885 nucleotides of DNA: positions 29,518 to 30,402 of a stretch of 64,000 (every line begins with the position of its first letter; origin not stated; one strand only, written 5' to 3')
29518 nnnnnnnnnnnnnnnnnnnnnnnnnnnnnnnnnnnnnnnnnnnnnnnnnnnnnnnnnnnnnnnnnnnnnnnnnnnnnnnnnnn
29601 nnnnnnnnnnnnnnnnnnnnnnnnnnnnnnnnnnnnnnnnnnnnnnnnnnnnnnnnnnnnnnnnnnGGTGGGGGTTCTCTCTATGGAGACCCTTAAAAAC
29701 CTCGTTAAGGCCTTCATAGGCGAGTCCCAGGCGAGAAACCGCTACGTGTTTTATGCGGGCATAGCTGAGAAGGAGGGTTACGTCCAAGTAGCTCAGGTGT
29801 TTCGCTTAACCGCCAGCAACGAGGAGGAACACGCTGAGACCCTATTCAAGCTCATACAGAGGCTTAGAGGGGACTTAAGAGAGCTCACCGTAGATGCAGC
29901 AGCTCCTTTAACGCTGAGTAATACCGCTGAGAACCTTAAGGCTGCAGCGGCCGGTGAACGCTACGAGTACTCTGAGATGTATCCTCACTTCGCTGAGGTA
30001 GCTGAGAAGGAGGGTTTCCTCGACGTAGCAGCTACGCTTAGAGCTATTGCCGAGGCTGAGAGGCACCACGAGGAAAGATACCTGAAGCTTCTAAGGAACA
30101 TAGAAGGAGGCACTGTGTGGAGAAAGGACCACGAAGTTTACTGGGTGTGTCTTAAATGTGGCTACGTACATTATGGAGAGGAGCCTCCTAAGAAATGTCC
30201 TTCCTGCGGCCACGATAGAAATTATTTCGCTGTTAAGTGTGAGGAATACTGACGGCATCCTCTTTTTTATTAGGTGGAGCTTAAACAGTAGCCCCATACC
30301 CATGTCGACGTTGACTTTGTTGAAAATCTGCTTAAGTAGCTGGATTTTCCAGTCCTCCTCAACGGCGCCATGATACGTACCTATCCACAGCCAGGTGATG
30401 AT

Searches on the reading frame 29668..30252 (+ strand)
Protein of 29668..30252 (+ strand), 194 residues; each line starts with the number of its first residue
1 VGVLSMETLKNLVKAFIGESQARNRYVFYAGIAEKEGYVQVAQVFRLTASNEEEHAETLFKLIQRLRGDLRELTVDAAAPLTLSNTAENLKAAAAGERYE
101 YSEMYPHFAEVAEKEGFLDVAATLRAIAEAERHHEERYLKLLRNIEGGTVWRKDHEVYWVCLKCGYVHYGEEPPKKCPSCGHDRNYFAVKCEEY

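Call 58: search_protein_families(library=pfam, proteins=[window:29668-30252:+], max_evalue=0.0001)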
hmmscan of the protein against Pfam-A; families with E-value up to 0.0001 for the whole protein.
window:29668-30252:+ (194 aa): 4 families
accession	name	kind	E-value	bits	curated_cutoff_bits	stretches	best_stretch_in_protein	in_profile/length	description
PF02915.23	Rubrerythrin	-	9.2e-35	120.4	22.8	1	10-142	1-137/137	Rubrerythrin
PF21349.2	RUBY_RBDX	-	8.8e-13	47.9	26.5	1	159-187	1-29/30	Rubrerythrin, rubredoxin-like domain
PF00210.30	Ferritin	-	2e-08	34.7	24.5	1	11-146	3-140/142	Ferritin-like domain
PF23458.2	DUF7130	-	5.1e-05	23.5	35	1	154-190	49-86/89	Domain of unknown function (DUF7130)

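Call 61: search_protein_families(library=pfam, proteins=[window:29668-30252:+], max_evalue=10)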
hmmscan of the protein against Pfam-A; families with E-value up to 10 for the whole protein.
window:29668-30252:+ (194 aa): 16 families
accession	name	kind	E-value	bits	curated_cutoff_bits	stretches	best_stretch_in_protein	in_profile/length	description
PF02915.23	Rubrerythrin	-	9.2e-35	120.4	22.8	1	10-142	1-137/137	Rubrerythrin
PF21349.2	RUBY_RBDX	-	8.8e-13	47.9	26.5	1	159-187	1-29/30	Rubrerythrin, rubredoxin-like domain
PF00210.30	Ferritin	-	2e-08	34.7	24.5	1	11-146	3-140/142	Ferritin-like domain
PF23458.2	DUF7130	-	5.1e-05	23.5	35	1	154-190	49-86/89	Domain of unknown function (DUF7130)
PF23455.1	DUF7129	-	0.00067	19.8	30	1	156-192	9-45/45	Domain of unknown function (DUF7129)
PF06221.18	zf-C2HC5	-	0.014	15.8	25.8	1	160-182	19-42/54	Putative zinc finger motif, C2HC5-type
PF22737.1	NNH6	-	0.082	13.5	27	1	32-88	30-84/114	NACHT N-terminal Helical domain 6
PF01096.23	Zn_ribbon_TFIIS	-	0.098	12.9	21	1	175-188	1-14/39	Transcription factor S-II (TFIIS)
PF14803.11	Zn_ribbon_Nudix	-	0.1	13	25.6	1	159-169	23-33/34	Nudix N-terminal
PF07282.18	Cas12f1-like_TNB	-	0.19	12.3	26.3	0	175-191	29-46/60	Cas12f1-like, TNB domain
PF02148.25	zf-UBP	-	0.42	11.3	22.7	1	157-172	9-24/63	Zn-finger in ubiquitin-hydrolases and other protein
PF13597.11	NRDD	-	0.51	9.4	26.2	1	160-184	510-531/562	Anaerobic ribonucleoside-triphosphate reductase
PF14149.11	YhfH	-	1.1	9.6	27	1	173-182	12-21/37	YhfH-like protein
PF09297.16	Zn_ribbon_NUD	-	2.3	8.5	24.8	0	176-182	23-29/32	NADH pyrophosphatase zinc ribbon domain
PF11682.14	Zn_ribbon_11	-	3.6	7.7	24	1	158-182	5-26/37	Probable zinc-ribbon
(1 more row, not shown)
